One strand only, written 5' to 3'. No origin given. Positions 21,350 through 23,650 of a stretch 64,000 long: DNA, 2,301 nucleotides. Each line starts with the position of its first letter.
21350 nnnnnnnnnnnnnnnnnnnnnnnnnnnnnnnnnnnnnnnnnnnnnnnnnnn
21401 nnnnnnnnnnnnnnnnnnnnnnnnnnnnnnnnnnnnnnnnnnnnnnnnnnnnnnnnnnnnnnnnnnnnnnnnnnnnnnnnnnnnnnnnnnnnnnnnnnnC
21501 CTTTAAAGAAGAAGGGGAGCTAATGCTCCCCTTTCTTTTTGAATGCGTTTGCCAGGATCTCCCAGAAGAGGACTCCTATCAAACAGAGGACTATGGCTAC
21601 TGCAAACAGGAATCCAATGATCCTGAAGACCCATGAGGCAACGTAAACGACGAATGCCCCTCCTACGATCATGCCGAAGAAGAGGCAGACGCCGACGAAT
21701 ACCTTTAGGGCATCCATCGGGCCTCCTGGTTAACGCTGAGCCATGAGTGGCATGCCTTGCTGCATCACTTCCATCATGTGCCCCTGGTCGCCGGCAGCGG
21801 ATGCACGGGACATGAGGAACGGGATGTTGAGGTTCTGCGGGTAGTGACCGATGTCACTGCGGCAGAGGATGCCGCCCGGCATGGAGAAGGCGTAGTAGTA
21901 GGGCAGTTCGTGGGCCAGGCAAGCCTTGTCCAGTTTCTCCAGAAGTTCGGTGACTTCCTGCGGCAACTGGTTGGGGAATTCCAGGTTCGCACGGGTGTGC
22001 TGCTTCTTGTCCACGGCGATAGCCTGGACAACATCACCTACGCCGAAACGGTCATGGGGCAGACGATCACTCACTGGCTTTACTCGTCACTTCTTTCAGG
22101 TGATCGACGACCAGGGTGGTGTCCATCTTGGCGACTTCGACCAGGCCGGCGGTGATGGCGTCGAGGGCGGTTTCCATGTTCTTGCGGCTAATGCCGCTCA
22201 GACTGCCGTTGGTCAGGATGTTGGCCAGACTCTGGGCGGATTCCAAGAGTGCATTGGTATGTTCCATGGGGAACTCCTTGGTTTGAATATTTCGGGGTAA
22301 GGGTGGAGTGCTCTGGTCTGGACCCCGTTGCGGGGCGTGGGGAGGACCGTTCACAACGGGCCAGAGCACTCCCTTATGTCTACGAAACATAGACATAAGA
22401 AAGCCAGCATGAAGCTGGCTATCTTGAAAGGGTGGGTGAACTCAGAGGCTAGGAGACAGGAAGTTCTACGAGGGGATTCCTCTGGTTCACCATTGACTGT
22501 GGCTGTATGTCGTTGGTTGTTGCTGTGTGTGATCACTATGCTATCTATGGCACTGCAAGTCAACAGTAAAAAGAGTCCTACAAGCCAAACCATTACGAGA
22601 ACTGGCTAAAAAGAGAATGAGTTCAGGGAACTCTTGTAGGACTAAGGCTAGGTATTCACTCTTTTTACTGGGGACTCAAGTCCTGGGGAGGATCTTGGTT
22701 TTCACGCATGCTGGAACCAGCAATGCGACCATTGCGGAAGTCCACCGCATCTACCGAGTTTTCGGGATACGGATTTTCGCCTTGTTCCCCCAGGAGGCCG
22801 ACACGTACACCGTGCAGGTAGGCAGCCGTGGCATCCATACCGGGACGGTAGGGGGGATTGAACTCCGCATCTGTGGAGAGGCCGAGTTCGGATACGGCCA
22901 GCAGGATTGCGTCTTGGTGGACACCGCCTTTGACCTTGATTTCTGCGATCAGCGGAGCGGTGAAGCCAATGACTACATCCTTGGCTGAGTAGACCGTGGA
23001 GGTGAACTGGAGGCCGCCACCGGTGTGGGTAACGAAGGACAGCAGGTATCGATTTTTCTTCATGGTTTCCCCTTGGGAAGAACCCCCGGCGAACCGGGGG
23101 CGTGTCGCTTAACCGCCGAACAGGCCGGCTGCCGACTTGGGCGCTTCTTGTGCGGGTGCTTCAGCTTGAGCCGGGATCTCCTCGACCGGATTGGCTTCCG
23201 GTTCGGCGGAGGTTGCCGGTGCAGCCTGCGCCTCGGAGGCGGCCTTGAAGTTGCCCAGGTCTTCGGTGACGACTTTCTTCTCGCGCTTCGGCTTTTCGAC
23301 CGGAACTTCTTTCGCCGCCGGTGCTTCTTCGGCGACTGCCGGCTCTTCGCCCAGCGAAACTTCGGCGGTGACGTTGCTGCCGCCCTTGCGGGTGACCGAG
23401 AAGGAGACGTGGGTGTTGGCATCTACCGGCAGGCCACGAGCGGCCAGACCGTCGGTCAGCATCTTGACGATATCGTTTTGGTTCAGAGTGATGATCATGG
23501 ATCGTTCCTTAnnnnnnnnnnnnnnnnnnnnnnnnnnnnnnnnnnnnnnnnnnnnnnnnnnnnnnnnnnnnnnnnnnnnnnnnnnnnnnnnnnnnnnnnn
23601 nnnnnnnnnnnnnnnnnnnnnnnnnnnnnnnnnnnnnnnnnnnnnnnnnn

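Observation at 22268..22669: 400-nt noncoding stretch packed with five long perfect hairpins inside an operon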

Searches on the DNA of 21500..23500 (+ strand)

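Call 3: search_dna_similar(query=window:21700-23100:+, collection=phages, mode=distant, max_rows=40)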
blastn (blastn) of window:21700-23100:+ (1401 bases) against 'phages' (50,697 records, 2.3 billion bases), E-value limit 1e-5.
Records with a match: 81; places in all: 81; records where one place covers at least 80% of the query: 9.
Best place of each record, by identity: >=99% 6; 95-99% 1; 80-90% 2; 60-80% 72.
By first word of the organism name: Pseudomonas 79; Photobacterium 2.
By host as written in the record: Pseudomonas aeruginosa 35; Pseudomonas aeruginosa PAO1 11; Pseudomonas aeruginosa ATCC 27853 10; - 4; Pseudomonas sp. 4; Pseudomonas aeruginosa ATCC27853 3; Pseduomonas aeruginosa 2; Pseudomonas aeruginosa Kutter 2; and 8 more.
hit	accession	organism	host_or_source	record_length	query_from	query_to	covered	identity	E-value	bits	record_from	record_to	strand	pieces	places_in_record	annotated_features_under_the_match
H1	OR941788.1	Pseudomonas phage PJNP053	Pseudomonas aeruginosa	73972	1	1401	100%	99.4%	0e+0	2491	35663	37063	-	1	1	hypothetical protein (x4)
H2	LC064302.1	Pseudomonas phage KPP21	Pseduomonas aeruginosa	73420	1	1401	100%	99.3%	0e+0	2482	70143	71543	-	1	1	hypothetical protein (x4)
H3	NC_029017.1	Pseudomonas phage KPP21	Pseduomonas aeruginosa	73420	1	1401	100%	99.3%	0e+0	2482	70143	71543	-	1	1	hypothetical protein (x4)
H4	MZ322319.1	Pseudomonas phage vB_Pae-PA152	Pseudomonas aeruginosa ATCC 27853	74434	1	1401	100%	99.2%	0e+0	2478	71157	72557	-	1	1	hypothetical protein (x4)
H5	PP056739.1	Pseudomonas phage Ka3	Pseudomonas aeruginosa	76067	1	1401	100%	99.2%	0e+0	2478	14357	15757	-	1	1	hypothetical protein (x4)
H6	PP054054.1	Pseudomonas phage Ka4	Pseudomonas aeruginosa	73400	1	1401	100%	99.2%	0e+0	2478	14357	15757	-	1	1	hypothetical protein (x4)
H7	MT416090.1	Pseudomonas phage vB_Pae_AM.P2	Pseudomonas aeruginosa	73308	1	1401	100%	97.5%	0e+0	2370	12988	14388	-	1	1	hypothetical protein (x4)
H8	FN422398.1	Pseudomonas phage LUZ7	Pseudomonas aeruginosa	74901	1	1401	100%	89.9%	0e+0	1884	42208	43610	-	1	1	hypothetical protein (x4)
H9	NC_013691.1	Pseudomonas phage LUZ7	Pseudomonas aeruginosa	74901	1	1401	100%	89.9%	0e+0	1884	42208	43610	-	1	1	hypothetical protein (x4)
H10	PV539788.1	Pseudomonas phage phPLST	Pseudomonas aeruginosa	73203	592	1284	39%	71.7%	7e-30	257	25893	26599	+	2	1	hypothetical protein (x2)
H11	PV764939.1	Pseudomonas phage vB_PaeP_VL3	Pseudomonas aeruginosa ATCC 27853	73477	592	1269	39%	72.2%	4e-33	274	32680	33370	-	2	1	hypothetical protein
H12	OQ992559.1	Pseudomonas phage L15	Pseudomonas aeruginosa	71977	592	1175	32%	74.6%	2e-29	268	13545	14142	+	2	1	hypothetical protein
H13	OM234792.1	Pseudomonas phage PA15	Pseudomonas aeruginosa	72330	592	1175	32%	74.2%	2e-29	262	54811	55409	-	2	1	hypothetical protein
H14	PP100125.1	Pseudomonas phage vB_PaP_HN01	Pseudomonas aeruginosa ATCC27853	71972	592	1175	32%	74.2%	2e-29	262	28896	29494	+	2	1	hypothetical protein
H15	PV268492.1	Pseudomonas phage vB_Pae_BCPPae_004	Pseudomonas aeruginosa 017/8-10/R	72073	592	1175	32%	74.2%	2e-30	268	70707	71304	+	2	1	hypothetical protein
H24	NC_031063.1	Pseudomonas phage PEV2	Pseudomonas aeruginosa Kutter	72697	592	1175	32%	74.2%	2e-30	268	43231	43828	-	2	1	hypothetical protein (x3)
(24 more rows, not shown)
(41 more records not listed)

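Call 5: search_rna_families(source=window, start=21500, end=23500, threshold=evalue, max_evalue=10)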
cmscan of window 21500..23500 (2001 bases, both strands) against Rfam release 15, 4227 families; matches with E-value up to 10: 6.
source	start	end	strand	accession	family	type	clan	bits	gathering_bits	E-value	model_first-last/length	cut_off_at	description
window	21500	21539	+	RF00166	PrrB_RsmZ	Gene; sRNA;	CL00106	23.6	44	0.0072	94-133/133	5'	PrrB/RsmZ RNA family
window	21502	21543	+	RF00073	MIR156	Gene; miRNA;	-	17.9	62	2.7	1-88/88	no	mir-156 microRNA precursor family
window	21504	21541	-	RF03880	mir-1684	Gene; miRNA;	-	17.4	60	4.4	1-87/87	no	mir-1684 microRNA precursor family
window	21500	21566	+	RF03831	mir-627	Gene; miRNA;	-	15.7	86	8.6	22-87/87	5'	mir-627 microRNA precursor family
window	23258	23316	-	RF01129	sR44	Gene; snRNA; snoRNA; CD-box;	-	12.8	45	5.3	1-55/55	no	Small nucleolar RNA sR44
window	21512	21534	+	RF01675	CrcZ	Gene; sRNA;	-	10.7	95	4.9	342-366/398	no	Pseudomonas sRNA CrcZ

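Call 6: get_annotated_region(hit=H9, flank=2500)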
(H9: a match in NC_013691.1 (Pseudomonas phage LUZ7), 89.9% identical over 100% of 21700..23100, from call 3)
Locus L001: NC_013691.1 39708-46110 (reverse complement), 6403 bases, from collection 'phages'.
description: Pseudomonas phage LUZ7, complete genome.
organism: Pseudomonas phage LUZ7 (NCBI taxid 655097)
taxonomy: Viruses; Duplodnaviria; Heunggongvirae; Uroviricota; Caudoviricetes; Schitoviridae; Migulavirinae; Luzseptimavirus; Luzseptimavirus LUZ7
host: Pseudomonas aeruginosa; source: Hospital waste sample; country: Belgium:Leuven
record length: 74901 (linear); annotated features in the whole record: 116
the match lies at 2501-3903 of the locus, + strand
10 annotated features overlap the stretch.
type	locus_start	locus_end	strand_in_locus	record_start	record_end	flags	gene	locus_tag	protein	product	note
CDS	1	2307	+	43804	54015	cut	-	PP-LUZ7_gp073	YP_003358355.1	virion RNA polymerase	Putative virion-associated RNA polymerase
CDS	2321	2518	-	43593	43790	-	-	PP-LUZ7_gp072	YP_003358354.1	hypothetical protein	ORF72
CDS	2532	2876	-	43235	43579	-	-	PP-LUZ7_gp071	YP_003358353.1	hypothetical protein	ORF71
CDS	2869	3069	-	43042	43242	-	-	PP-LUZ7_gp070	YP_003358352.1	hypothetical protein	ORF70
CDS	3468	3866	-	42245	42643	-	-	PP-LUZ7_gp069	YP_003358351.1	hypothetical protein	ORF69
CDS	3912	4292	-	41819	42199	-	-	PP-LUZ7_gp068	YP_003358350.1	hypothetical protein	ORF68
CDS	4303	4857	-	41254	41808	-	-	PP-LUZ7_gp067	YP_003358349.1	N4 gp46-like protein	-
CDS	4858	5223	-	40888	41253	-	-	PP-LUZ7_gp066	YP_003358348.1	hypothetical protein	ORF66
CDS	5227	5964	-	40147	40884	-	-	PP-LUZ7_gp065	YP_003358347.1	single strand DNA binding protein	Putative ssb-like protein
CDS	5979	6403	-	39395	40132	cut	-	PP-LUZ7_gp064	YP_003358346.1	Sak4-like ssDNA annealing protein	-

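Call 7: get_annotated_region(hit=H24, flank=2500)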
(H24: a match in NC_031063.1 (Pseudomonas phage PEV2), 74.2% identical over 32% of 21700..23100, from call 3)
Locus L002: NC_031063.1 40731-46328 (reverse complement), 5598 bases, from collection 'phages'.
description: Pseudomonas phage PEV2, complete genome.
organism: Pseudomonas phage PEV2 (NCBI taxid 1837850)
taxonomy: Viruses; Duplodnaviria; Heunggongvirae; Uroviricota; Caudoviricetes; Schitoviridae; Migulavirinae; Litunavirus; Litunavirus Ab09
host: Pseudomonas aeruginosa Kutter; source: LOTT Budd Inlet Wastewater Treatment Plant; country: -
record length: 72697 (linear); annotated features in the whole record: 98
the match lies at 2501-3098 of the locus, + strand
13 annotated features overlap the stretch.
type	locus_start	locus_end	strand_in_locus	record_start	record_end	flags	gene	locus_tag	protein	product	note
CDS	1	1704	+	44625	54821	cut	-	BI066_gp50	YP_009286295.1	virion RNA polymerase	gp71; (N4 gp50-like virion RNA polymerase); ORF71.1; similar to YP_003358468.1 gp71 from Pseudomonas phage LIT1 vRNAP ...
regulatory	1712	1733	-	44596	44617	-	-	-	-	terminator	strong terminator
CDS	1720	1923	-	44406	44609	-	-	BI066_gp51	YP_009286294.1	hypothetical protein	gp70; 2 transmembrane domains; ORF70.1; similar to YP_003358467.1 gp70 from Pseudomonas phage LIT1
CDS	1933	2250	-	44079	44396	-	-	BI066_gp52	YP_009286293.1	hypothetical protein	gp69; ORF69.1; similar to YP_003358466.1 gp69 from Pseudomonas phage LIT1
CDS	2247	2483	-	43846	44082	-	-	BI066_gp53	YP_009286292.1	hypothetical protein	gp68; ORF68.2; similar to YP_003358465.1 gp68 from Pseudomonas phage LIT1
CDS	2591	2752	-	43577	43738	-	-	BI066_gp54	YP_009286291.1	hypothetical protein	gp67.1; Length: 162; Found at strand: positive; Start codon: GTG; ORF 67.1 -Very strongly transcriptionally expressed, ...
CDS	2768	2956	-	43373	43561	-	-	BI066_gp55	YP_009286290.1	hypothetical protein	gp67; ORF68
CDS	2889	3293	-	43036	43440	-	-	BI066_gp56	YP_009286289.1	hypothetical protein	gp66; PmgR [Enterobacteria phage P1]; ORF67; similar to YP_003358464.1 gp67 from Pseudomonas phage LIT1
CDS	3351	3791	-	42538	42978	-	-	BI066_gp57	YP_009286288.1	hypothetical protein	gp65; 20 AA insert compared to LIT1; ORF66; similar to YP_003358463.1 gp66 from Pseudomonas phage LIT1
CDS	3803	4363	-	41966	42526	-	-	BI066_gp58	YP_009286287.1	hypothetical protein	gp64; (N4 gp46-like protein); ORF65; similar to YP_003358462.1 gp65 from Pseudomonas phage LIT1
CDS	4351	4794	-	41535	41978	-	-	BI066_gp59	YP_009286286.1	hypothetical protein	gp63; (N4 gp48-like protein); ORF64; similar to YP_003358461.1 gp64 from Pseudomonas phage LIT1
CDS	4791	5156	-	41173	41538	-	-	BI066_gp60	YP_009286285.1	hypothetical protein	gp62; hypothetical protein EscherichiacoliO157EcO_13723; ORF63; similar to YP_003358460.1 gp63 from Pseudomonas phage ...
CDS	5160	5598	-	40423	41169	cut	-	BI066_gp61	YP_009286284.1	single strand DNA binding protein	gp61; N4 gp45-like protein); ORF62; similar to YP_003358459.1 gp62 from Pseudomonas phage LIT1 ssDNA-binding protein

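Call 8: get_annotated_region(hit=H3, flank=2500)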
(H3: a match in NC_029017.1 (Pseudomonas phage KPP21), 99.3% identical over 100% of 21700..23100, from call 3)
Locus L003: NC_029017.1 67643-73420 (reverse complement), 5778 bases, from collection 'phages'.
description: Pseudomonas phage KPP21 DNA, complete genome.
organism: Pseudomonas phage KPP21 (NCBI taxid 1678082)
taxonomy: Viruses; Duplodnaviria; Heunggongvirae; Uroviricota; Caudoviricetes; Schitoviridae; Migulavirinae; Luzseptimavirus; Luzseptimavirus KPP21
host: Pseduomonas aeruginosa; source: -; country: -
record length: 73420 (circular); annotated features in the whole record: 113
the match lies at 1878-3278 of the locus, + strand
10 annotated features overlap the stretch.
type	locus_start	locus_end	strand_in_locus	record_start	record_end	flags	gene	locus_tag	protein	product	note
CDS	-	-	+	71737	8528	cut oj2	-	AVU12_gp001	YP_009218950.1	virion RNA polymerase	ORF113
CDS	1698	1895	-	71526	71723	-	-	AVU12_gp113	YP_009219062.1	hypothetical protein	ORF112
CDS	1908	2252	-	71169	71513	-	-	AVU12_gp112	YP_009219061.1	hypothetical protein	ORF111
CDS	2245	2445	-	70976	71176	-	-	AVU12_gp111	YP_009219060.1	hypothetical protein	ORF110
CDS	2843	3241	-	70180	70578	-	-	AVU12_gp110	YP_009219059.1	hypothetical protein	ORF109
CDS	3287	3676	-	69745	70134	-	-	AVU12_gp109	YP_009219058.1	hypothetical protein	ORF108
CDS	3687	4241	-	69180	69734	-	-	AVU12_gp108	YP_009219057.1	putative ribonuclease H-like superfamily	ORF107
CDS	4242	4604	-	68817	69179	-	-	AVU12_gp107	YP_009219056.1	hypothetical protein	ORF106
CDS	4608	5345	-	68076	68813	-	-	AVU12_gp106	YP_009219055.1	single strand DNA binding protein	ORF105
CDS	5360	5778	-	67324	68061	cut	-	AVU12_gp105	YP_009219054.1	Sak4-like ssDNA annealing protein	ORF104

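Call 21: search_dna_similar(query=window:22268-22669:-, collection=phages, mode=distant, max_rows=60, rows=spread, max_evalue=0.01)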
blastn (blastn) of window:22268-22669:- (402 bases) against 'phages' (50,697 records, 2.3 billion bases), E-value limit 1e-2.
Records with a match: 81; places in all: 81; records where one place covers at least 80% of the query: 9.
Best place of each record, by identity: >=99% 7; 95-99% 2; 80-90% 72.
By first word of the organism name: Pseudomonas 79; Photobacterium 2.
By host as written in the record: Pseudomonas aeruginosa 35; Pseudomonas aeruginosa PAO1 11; Pseudomonas aeruginosa ATCC 27853 10; - 4; Pseudomonas sp. 4; Pseudomonas aeruginosa ATCC27853 3; Pseduomonas aeruginosa 2; Pseudomonas aeruginosa Kutter 2; and 8 more.
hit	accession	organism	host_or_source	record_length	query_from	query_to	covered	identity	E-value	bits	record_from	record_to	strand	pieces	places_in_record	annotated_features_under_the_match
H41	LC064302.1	Pseudomonas phage KPP21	Pseduomonas aeruginosa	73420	1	402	100%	99.8%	0e+0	721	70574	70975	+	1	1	hypothetical protein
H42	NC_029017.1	Pseudomonas phage KPP21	Pseduomonas aeruginosa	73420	1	402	100%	99.8%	0e+0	721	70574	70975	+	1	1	hypothetical protein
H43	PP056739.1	Pseudomonas phage Ka3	Pseudomonas aeruginosa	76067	1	402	100%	99.5%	0e+0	717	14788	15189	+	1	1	hypothetical protein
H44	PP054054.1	Pseudomonas phage Ka4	Pseudomonas aeruginosa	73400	1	402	100%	99.5%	0e+0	717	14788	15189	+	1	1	hypothetical protein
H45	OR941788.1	Pseudomonas phage PJNP053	Pseudomonas aeruginosa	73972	1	402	100%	99.5%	0e+0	717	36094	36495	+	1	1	hypothetical protein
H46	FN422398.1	Pseudomonas phage LUZ7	Pseudomonas aeruginosa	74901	1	401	100%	96.8%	0e+0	664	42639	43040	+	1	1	hypothetical protein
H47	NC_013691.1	Pseudomonas phage LUZ7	Pseudomonas aeruginosa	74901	1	401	100%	96.8%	0e+0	664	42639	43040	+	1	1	hypothetical protein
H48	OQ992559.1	Pseudomonas phage L15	Pseudomonas aeruginosa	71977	50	379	48%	82.9%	7e-30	188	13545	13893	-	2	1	none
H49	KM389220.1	Pseudomonas phage PEV32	-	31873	50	379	48%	81.9%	3e-27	179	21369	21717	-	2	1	record has no annotation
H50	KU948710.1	Pseudomonas phage PEV2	Pseudomonas aeruginosa Kutter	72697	50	379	48%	81.9%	3e-27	179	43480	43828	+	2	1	hypothetical protein (x2)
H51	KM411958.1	Pseudomonas phage RWG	Pseudomonas aeruginosa PAO1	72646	50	379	48%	81.9%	3e-27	179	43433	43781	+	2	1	none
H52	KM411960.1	Pseudomonas phage phi176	Pseudomonas aeruginosa PAO1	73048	50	379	48%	81.9%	3e-27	179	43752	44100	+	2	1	none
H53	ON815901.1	Pseudomonas phage vB_PaeP_4029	Pseudomonas aeruginosa PAO1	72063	50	379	48%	81.9%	3e-27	179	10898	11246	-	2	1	hypothetical protein (x2)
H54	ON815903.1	Pseudomonas phage vB_PaeP_4034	Pseudomonas aeruginosa PAO1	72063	50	379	48%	81.9%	3e-27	179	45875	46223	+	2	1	hypothetical protein (x2)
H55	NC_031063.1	Pseudomonas phage PEV2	Pseudomonas aeruginosa Kutter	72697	50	379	48%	81.9%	3e-27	179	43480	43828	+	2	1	hypothetical protein (x2)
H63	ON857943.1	Pseudomonas phage vB_PaeP_FBPa1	Pseudomonas sp.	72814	50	373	47%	82.0%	4e-26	175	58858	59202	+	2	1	none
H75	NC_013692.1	Pseudomonas phage LIT1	Pseudomonas aeruginosa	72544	50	379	45%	82.7%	1e-25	175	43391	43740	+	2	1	none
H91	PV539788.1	Pseudomonas phage phPLST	Pseudomonas aeruginosa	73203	50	379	45%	82.7%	2e-24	171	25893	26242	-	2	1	hypothetical protein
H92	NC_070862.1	Pseudomonas phage VB_PaeP_VL1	Pseudomonas aeruginosa ATCC27853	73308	50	379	45%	82.6%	1e-25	177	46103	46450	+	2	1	none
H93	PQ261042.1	Pseudomonas phage Minga_mokiny_4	Pseudomonas aeruginosa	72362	50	379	45%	82.2%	2e-24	170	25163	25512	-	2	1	none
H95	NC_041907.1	Pseudomonas phage PA26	Pseudomonas aeruginosa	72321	50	379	45%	82.2%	2e-24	170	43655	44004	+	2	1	none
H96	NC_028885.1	Pseudomonas phage DL64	Pseudomonas aeruginosa PAO1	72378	50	379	45%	82.1%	2e-24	172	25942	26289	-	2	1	none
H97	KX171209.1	Pseudomonas phage vB_Pae575P-3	Pseudomonas sp.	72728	67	379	41%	83.9%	1e-25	174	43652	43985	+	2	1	hypothetical protein | ribosome_binding_site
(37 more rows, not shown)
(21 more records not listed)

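Call 26: get_annotated_region(hit=H48, flank=600)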
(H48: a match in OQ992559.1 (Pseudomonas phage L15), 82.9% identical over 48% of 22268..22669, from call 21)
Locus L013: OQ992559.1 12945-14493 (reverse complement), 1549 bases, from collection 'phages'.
description: Pseudomonas phage L15, complete genome.
organism: Pseudomonas phage L15 (NCBI taxid 3046822)
taxonomy: Viruses; Duplodnaviria; Heunggongvirae; Uroviricota; Caudoviricetes; Schitoviridae; Migulavirinae; Litunavirus
host: Pseudomonas aeruginosa; source: UCSD campus wastewater; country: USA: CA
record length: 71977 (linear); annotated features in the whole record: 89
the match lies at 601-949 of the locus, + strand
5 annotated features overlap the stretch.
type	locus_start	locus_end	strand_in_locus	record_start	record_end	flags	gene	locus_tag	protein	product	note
CDS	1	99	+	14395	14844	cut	-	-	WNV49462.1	hypothetical protein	-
CDS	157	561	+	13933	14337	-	-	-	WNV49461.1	hypothetical protein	-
CDS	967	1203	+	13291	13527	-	-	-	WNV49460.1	hypothetical protein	-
CDS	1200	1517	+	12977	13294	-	-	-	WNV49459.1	hypothetical protein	-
CDS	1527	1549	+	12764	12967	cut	-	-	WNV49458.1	hypothetical protein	-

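Call 27: get_annotated_region(hit=H75, flank=600)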
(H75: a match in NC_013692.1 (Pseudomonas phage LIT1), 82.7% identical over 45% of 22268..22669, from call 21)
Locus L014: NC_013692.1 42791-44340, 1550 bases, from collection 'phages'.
description: Pseudomonas phage LIT1, complete genome.
organism: Pseudomonas phage LIT1 (NCBI taxid 655098)
taxonomy: Viruses; Duplodnaviria; Heunggongvirae; Uroviricota; Caudoviricetes; Schitoviridae; Migulavirinae; Litunavirus; Litunavirus LIT1
host: Pseudomonas aeruginosa; source: pond; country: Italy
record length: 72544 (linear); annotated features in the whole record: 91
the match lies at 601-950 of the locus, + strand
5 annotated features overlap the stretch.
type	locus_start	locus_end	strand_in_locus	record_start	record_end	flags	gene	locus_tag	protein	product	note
CDS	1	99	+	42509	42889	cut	-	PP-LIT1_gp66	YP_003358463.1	hypothetical protein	ORF66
CDS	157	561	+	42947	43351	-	-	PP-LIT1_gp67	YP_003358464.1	hypothetical protein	ORF67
CDS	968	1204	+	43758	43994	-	-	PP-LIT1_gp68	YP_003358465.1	hypothetical protein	ORF68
CDS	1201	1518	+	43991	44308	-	-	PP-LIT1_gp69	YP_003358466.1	hypothetical protein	ORF69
CDS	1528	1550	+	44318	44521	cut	-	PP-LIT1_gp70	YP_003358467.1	hypothetical protein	ORF70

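Call 28: get_annotated_region(hit=H96, flank=600)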
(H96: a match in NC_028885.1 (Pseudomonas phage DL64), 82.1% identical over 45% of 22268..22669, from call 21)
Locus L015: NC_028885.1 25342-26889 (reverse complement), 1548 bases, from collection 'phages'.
description: Pseudomonas phage DL64, complete genome.
organism: Pseudomonas phage DL64 (NCBI taxid 1640973)
taxonomy: Viruses; Duplodnaviria; Heunggongvirae; Uroviricota; Caudoviricetes; Schitoviridae; Migulavirinae; Litunavirus; Litunavirus LIT1
host: Pseudomonas aeruginosa PAO1; source: -; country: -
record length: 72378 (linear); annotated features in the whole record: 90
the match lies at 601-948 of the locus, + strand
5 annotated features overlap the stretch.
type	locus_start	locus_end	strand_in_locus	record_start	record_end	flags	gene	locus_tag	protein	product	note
CDS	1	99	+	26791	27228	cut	-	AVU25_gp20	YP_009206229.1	hypothetical protein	-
CDS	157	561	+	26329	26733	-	-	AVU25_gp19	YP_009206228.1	hypothetical protein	-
CDS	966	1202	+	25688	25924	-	-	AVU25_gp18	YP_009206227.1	hypothetical protein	-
CDS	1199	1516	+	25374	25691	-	-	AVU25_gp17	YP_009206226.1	hypothetical protein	-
CDS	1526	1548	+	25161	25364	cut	-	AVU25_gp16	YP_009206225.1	hypothetical protein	-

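Call 29: get_annotated_region(hit=H95, flank=600)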
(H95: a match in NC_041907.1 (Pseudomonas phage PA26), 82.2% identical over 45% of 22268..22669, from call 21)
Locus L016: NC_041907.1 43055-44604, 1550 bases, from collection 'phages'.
description: Pseudomonas phage PA26, complete genome.
organism: Pseudomonas phage PA26 (NCBI taxid 1204542)
taxonomy: Viruses; Duplodnaviria; Heunggongvirae; Uroviricota; Caudoviricetes; Schitoviridae; Migulavirinae; Litunavirus; Litunavirus PA26
host: Pseudomonas aeruginosa; source: reservoir water; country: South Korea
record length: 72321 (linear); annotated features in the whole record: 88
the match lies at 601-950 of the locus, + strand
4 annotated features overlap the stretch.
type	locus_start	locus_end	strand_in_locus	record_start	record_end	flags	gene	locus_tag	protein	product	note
CDS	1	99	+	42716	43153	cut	-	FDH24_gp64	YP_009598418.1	hypothetical protein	-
CDS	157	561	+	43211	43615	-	-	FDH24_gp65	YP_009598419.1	hypothetical protein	-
CDS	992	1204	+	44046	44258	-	-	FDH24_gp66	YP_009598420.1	hypothetical protein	-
CDS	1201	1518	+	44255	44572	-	-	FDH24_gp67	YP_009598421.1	hypothetical protein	-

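Call 30: get_annotated_region(hit=H97, flank=600)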
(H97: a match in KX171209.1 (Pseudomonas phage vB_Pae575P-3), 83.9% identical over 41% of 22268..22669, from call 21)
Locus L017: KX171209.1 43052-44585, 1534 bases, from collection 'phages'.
description: Pseudomonas phage vB_Pae575P-3, complete genome.
organism: Pseudomonas phage vB_Pae575P-3 (NCBI taxid 1868829)
taxonomy: Viruses; Duplodnaviria; Heunggongvirae; Uroviricota; Caudoviricetes; Schitoviridae; Migulavirinae; Litunavirus; Litunavirus Pae575p3
host: Pseudomonas sp.; source: sewage; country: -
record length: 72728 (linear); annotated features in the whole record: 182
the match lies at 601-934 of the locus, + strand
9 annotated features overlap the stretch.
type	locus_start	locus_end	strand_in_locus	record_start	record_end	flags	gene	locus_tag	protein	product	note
CDS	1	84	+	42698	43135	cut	-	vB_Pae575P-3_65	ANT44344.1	hypothetical protein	-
regulatory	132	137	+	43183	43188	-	-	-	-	ribosome_binding_site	-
CDS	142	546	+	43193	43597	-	-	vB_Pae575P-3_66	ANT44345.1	hypothetical protein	signal peptide found with Phobious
regulatory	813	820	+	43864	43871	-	-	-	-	ribosome_binding_site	-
CDS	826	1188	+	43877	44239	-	-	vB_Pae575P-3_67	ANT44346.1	hypothetical protein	-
regulatory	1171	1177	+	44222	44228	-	-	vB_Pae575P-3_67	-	ribosome_binding_site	-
CDS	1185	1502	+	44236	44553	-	-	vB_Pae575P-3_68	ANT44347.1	dUTP diphosphatase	-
regulatory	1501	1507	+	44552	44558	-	-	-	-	ribosome_binding_site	-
CDS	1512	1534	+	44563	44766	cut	-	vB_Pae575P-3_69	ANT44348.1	hypothetical protein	two transmebrane domains found woth Phobious and TMHMM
